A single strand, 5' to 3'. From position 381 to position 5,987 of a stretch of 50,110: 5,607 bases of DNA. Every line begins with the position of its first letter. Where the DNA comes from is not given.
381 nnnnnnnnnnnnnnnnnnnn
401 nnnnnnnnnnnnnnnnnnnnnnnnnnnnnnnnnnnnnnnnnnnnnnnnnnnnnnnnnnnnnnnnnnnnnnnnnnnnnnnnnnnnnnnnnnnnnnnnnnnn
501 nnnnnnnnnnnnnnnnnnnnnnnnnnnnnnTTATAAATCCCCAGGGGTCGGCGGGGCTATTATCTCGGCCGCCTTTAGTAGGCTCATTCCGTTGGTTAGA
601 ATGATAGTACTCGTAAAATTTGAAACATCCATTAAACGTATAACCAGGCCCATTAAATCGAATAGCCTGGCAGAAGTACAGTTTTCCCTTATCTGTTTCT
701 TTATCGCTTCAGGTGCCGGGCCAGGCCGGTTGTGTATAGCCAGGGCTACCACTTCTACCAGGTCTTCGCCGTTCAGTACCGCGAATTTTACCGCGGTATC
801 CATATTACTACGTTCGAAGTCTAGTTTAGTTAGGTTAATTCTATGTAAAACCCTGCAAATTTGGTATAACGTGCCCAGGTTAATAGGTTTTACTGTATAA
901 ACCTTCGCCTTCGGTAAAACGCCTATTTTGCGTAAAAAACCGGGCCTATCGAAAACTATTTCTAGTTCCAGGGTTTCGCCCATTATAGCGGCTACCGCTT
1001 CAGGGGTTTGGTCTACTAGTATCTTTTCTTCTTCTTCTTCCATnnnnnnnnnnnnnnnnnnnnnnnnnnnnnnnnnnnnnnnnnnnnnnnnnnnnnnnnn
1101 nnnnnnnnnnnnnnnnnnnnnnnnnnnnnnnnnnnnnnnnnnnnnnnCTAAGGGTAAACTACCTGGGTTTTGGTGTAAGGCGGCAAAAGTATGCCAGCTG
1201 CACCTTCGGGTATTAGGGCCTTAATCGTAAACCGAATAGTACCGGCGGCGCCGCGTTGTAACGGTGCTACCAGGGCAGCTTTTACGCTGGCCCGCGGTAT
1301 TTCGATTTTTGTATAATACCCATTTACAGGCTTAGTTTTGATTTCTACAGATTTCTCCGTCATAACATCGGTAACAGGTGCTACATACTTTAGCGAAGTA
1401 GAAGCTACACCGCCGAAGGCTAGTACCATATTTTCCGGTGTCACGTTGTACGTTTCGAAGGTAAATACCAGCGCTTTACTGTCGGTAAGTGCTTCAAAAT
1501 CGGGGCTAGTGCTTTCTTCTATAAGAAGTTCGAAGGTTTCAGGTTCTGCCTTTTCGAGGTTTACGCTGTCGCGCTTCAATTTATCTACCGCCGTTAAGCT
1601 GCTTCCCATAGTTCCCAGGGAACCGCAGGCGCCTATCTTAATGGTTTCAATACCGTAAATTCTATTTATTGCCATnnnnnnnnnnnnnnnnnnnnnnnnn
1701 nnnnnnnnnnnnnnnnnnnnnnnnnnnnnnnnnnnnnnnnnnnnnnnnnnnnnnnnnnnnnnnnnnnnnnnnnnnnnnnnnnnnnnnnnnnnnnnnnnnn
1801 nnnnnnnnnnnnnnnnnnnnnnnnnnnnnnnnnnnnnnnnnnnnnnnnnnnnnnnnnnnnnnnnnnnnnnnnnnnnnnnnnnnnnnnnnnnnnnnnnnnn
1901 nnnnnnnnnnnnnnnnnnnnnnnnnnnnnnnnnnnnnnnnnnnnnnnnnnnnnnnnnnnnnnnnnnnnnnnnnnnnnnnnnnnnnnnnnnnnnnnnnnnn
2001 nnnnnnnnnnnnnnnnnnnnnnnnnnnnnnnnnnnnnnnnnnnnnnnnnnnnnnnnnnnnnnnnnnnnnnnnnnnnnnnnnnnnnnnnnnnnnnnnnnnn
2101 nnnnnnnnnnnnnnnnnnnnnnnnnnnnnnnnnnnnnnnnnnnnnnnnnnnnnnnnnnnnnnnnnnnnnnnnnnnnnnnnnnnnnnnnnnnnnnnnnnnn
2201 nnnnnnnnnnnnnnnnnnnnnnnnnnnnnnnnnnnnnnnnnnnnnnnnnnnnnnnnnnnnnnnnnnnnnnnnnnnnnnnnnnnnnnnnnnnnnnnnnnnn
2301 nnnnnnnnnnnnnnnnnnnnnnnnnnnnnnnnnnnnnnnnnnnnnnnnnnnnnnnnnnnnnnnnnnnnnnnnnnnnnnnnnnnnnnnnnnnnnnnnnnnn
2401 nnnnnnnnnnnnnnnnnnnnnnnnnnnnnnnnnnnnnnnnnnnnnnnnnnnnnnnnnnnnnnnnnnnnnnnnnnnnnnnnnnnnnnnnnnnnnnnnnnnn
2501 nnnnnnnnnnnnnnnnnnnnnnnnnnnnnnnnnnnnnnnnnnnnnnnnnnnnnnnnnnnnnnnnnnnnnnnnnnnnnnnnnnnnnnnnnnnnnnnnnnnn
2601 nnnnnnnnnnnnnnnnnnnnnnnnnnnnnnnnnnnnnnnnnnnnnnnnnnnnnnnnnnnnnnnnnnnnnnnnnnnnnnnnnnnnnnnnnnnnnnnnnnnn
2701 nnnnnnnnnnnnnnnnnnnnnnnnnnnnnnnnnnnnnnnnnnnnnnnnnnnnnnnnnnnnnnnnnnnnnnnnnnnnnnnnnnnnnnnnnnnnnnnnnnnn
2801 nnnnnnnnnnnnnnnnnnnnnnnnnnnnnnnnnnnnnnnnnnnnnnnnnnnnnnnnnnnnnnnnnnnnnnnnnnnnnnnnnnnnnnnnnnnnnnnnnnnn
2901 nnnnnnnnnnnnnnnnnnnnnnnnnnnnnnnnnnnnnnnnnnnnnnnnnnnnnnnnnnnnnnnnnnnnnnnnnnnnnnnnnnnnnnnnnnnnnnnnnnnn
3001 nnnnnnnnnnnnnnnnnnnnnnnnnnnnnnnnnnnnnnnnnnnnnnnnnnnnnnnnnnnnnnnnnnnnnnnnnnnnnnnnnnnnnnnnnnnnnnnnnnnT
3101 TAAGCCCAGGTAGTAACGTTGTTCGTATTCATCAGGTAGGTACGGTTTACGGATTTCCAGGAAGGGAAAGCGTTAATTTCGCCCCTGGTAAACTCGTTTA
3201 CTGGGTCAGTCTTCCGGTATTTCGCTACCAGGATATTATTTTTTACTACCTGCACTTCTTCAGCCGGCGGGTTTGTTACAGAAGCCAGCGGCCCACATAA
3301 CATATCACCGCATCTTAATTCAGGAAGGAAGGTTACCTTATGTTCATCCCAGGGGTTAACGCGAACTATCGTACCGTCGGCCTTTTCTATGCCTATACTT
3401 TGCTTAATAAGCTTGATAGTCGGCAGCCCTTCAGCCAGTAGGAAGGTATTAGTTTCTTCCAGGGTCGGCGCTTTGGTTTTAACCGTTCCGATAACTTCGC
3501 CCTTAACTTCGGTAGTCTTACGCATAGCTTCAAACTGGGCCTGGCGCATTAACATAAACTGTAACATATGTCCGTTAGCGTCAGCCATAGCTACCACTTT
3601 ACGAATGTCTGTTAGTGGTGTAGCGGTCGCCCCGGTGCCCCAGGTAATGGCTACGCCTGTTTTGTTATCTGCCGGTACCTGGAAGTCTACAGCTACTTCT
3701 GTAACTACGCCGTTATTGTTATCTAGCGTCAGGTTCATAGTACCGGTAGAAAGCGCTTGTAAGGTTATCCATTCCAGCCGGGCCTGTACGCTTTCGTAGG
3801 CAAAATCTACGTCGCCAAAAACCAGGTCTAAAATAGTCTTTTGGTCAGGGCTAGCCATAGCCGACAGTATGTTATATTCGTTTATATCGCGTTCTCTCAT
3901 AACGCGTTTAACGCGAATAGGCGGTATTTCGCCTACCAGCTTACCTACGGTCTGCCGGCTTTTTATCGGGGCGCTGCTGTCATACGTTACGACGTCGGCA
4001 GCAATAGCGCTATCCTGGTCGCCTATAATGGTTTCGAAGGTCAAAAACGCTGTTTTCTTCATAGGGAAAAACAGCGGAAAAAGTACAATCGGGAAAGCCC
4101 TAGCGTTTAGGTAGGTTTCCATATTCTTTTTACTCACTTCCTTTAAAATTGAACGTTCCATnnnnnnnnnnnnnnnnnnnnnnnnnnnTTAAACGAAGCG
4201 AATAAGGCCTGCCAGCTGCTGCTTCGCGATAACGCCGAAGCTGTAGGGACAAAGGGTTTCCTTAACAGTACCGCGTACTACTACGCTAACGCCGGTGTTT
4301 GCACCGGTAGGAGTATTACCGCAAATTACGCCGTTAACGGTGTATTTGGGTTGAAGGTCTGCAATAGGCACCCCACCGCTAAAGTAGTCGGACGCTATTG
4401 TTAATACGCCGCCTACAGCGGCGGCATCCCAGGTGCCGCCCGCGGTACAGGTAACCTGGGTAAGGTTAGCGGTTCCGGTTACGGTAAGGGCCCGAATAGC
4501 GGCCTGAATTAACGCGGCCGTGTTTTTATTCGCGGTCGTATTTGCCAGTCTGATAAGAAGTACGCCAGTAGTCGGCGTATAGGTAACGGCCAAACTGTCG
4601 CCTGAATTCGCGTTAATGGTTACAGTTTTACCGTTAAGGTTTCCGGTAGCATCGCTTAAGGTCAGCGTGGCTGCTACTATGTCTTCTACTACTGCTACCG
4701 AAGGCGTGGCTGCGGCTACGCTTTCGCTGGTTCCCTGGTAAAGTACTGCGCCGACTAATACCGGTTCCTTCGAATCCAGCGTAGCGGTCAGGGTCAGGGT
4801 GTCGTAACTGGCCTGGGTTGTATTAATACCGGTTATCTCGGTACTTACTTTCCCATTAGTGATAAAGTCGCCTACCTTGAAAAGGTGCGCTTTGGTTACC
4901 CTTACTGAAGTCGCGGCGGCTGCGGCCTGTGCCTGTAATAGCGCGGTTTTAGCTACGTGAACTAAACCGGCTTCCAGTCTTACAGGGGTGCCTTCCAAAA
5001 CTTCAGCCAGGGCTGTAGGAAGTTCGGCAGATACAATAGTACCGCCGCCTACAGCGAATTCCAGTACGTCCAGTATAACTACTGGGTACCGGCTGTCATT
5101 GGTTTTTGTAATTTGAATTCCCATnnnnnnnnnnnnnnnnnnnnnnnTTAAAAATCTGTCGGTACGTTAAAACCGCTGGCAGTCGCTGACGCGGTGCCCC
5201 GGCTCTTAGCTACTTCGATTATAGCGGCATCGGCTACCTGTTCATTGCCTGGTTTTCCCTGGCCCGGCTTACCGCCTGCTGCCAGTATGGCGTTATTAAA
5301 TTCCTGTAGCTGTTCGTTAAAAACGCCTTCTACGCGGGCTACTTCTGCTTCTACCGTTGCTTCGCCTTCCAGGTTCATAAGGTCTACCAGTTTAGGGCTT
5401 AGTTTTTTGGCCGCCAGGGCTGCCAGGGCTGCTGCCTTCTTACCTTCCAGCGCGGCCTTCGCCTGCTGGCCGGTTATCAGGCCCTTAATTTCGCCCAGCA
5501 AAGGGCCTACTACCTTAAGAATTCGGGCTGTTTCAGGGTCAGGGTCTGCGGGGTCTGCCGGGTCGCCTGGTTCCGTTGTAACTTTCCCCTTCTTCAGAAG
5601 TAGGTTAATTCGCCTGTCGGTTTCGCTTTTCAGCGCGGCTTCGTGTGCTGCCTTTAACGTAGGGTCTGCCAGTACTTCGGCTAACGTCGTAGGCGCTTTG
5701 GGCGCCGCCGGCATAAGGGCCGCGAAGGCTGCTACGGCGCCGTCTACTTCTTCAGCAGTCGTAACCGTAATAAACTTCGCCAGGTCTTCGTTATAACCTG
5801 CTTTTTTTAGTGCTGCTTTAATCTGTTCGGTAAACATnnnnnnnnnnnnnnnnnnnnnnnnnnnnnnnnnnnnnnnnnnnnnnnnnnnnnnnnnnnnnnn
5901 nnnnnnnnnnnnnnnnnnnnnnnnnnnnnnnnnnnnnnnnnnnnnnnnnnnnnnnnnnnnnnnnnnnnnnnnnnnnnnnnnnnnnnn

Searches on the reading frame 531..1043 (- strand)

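Call 13: search_protein_families(library=phrogs, proteins=[window:531-1043:-], max_evalue=0.001)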
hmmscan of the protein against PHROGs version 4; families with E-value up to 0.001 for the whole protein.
window:531-1043:- (170 aa): 3 families
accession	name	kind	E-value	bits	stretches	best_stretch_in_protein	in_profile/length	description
phrog_12247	-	unknown function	9.7e-08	32.9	1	23-161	9-154/162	-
phrog_14983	-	unknown function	3.6e-07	31.2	1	36-149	34-142/160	-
phrog_15994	-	unknown function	1.1e-05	26.3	1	35-153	42-161/191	-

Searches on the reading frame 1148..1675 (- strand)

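Call 13: search_protein_families(library=phrogs, proteins=[window:1148-1675:-], max_evalue=0.001)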
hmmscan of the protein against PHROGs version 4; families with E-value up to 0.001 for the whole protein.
window:1148-1675:- (175 aa): 1 family
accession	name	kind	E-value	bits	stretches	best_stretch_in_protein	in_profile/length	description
phrog_6767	-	unknown function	1.5e-19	71.4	1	1-157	1-156/169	-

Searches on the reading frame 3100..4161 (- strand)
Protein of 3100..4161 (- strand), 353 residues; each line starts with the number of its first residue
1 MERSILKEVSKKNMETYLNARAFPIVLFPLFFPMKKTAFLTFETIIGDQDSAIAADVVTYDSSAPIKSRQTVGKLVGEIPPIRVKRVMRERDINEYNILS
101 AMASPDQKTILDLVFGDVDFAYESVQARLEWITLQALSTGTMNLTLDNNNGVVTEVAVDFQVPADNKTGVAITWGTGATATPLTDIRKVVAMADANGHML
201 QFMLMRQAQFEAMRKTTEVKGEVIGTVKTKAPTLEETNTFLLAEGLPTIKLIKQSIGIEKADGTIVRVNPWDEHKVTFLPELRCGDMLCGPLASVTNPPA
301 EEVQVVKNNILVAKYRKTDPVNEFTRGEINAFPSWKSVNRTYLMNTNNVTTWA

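Call 13: search_protein_families(library=phrogs, proteins=[window:3100-4161:-], max_evalue=0.001)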
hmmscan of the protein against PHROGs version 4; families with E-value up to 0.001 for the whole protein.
window:3100-4161:- (353 aa): 1 family
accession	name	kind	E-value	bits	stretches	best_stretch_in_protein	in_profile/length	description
phrog_29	-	head and packaging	1.4e-45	157.2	1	7-348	27-360/439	major head protein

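Call 52: search_dna_similar(query=window:3100-4161:-, collection=phages, mode=protein, max_rows=12)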
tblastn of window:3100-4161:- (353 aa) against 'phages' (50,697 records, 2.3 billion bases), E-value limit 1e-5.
Records with a match: 158; places in all: 158; records where one place covers at least 80% of the query: 137.
Best place of each record, by identity: <60% 158.
By first word of the organism name: Streptococcus 28; Gordonia 24; Riemerella 19; Lactobacillus 13; Mycobacterium 9; Bacillus 9; Oenococcus 8; Streptomyces 7; Bacteriophage 6; Arthrobacter 6; and 14 more.
By host as written in the record: Gordonia terrae 3612 19; - 12; Lactobacillus paracasei 9; Riemerella anatipestifer 6; Bacillus subtilis 6; Riemerella sp. 5; Arthrobacter sp. ATCC 21022 5; Brevibacillus laterosporus 4; and 71 more.
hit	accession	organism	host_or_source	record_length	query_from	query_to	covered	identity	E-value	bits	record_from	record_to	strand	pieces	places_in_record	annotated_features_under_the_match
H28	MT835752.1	Bacteriophage sp.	human fecal samples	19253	1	333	94%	34.9%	7e-58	207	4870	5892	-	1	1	record has no annotation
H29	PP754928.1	Porphyromonas phage phage005b_ATCC49417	Porphyromonas gingivalis ATCC 49417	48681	1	352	100%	31.6%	2e-49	183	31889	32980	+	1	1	major capsid protein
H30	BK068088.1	Porphyromonas phage phage005a_ATCC49417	Porphyromonas gingivalis ATCC 49417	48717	1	352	100%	31.6%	2e-49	183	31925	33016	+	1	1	major capsid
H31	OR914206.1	Riemerella phage GRAP2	Riemerella anatipestifer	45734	4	346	97%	28.1%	5e-30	126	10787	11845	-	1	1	record has no annotation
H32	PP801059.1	Riemerella phage GRNRAP2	Riemerella anatipestifer 116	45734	4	346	97%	28.1%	5e-30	126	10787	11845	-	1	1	hypothetical protein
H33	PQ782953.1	Riemerella phage vB_RanS_CRP34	Riemerella anatipestifer RAf8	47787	4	346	97%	28.1%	2e-29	125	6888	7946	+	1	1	head protein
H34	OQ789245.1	Riemerella phage vB_RanS_CRP6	Riemerella anatipestifer RAf63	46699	4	346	97%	28.1%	3e-29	124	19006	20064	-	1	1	head protein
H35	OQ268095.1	Riemerella phage vB_RanS_CRP5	Riemerella anatipestifer RAf2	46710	4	346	97%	28.1%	3e-29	124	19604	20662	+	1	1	head protein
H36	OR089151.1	Riemerella phage vB_RanS_CRP19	Riemerella anatipestifer RAf490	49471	4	346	97%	27.8%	2e-29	125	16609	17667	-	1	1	head protein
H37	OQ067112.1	Riemerella phage vB_RanS_CRP2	Riemerella anatipestifer RAf1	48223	4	346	97%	27.8%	2e-29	124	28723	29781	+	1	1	head protein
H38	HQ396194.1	Riemerella phage RAP44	Riemerella anatipestifer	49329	4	346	97%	27.8%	2e-29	124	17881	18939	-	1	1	putative head protein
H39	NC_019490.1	Riemerella phage RAP44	Riemerella anatipestifer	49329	4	346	97%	27.8%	2e-29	124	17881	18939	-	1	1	major head protein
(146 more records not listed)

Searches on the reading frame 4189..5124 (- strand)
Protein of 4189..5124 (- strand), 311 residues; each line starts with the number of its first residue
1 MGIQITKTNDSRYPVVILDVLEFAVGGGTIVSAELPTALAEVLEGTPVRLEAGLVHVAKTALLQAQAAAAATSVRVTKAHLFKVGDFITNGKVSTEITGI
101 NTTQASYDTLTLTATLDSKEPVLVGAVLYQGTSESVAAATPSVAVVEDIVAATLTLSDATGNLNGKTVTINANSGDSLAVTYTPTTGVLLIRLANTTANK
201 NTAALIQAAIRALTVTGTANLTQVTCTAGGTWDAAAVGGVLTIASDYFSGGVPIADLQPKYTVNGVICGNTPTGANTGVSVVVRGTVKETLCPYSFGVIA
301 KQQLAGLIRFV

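Call 13: search_protein_families(library=phrogs, proteins=[window:4189-5124:-], max_evalue=0.001)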
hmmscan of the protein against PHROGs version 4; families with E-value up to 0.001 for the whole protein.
window:4189-5124:- (311 aa): 2 families
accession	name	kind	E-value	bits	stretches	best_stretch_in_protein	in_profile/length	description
phrog_20501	-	unknown function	1.9e-20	74.5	1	1-148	1-146/193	-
phrog_9196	-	unknown function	6.1e-06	27.1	1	55-139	59-142/205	-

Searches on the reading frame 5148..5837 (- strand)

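Call 13: search_protein_families(library=phrogs, proteins=[window:5148-5837:-], max_evalue=0.001)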
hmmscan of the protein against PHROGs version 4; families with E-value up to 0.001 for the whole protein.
window:5148-5837:- (229 aa): 2 families
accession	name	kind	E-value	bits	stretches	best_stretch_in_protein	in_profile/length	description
phrog_172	-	head and packaging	1.4e-07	32.8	1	124-210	117-204/229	head scaffolding protein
phrog_5824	-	unknown function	1e-05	26.4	1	24-208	33-217/228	-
